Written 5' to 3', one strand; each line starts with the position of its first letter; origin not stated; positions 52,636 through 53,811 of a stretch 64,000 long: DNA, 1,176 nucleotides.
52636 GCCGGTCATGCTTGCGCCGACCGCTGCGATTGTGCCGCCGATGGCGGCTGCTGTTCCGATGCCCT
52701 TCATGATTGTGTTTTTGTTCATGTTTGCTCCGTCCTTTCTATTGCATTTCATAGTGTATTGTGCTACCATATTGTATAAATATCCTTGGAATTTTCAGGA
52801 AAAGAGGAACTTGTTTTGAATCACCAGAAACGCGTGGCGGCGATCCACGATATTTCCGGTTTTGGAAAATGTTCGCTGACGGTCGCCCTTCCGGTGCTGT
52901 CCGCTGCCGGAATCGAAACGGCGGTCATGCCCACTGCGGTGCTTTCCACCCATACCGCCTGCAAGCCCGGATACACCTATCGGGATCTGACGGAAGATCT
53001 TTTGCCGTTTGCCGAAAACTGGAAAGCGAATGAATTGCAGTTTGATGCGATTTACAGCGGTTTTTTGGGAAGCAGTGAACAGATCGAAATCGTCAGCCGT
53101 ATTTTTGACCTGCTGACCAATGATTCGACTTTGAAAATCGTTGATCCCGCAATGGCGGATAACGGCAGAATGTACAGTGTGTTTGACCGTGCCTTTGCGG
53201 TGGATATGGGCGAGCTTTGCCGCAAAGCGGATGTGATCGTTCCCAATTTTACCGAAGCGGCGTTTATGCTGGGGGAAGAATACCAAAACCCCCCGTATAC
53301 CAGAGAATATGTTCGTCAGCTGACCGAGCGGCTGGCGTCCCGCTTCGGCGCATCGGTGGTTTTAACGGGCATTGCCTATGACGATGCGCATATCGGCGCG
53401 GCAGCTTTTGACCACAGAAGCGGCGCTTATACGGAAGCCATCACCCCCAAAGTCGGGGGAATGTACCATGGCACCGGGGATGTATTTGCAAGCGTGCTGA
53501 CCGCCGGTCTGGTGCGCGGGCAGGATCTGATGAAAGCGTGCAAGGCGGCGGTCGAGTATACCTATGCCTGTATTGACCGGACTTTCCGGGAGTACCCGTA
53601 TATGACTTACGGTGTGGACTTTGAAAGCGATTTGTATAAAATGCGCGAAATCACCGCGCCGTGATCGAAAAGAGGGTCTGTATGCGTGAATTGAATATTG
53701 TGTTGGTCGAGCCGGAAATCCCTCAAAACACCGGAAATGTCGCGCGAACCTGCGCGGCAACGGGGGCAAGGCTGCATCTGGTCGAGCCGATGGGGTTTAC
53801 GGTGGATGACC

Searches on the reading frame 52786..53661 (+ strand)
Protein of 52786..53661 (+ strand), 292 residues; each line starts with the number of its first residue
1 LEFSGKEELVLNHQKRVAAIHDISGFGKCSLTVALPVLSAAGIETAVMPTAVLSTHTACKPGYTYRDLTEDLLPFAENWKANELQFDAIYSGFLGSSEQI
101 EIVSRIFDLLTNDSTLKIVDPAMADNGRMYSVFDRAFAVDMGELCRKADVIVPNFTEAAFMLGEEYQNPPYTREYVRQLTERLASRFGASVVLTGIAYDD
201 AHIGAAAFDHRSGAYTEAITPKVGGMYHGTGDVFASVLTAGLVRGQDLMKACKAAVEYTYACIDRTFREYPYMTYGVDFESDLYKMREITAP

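Call 63: search_protein_families(library=pfam, proteins=[window:52786-53661:+], max_evalue=0.0001)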
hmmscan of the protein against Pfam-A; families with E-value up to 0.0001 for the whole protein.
window:52786-53661:+ (292 aa): 2 families
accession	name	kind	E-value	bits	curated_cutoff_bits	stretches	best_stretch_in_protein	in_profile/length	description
PF08543.17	Phos_pyr_kin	-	3.6e-21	76.1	27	1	81-267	56-236/246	Phosphomethylpyrimidine kinase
PF00294.29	PfkB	-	2.2e-09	37.5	25.8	1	100-258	145-285/302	pfkB family carbohydrate kinase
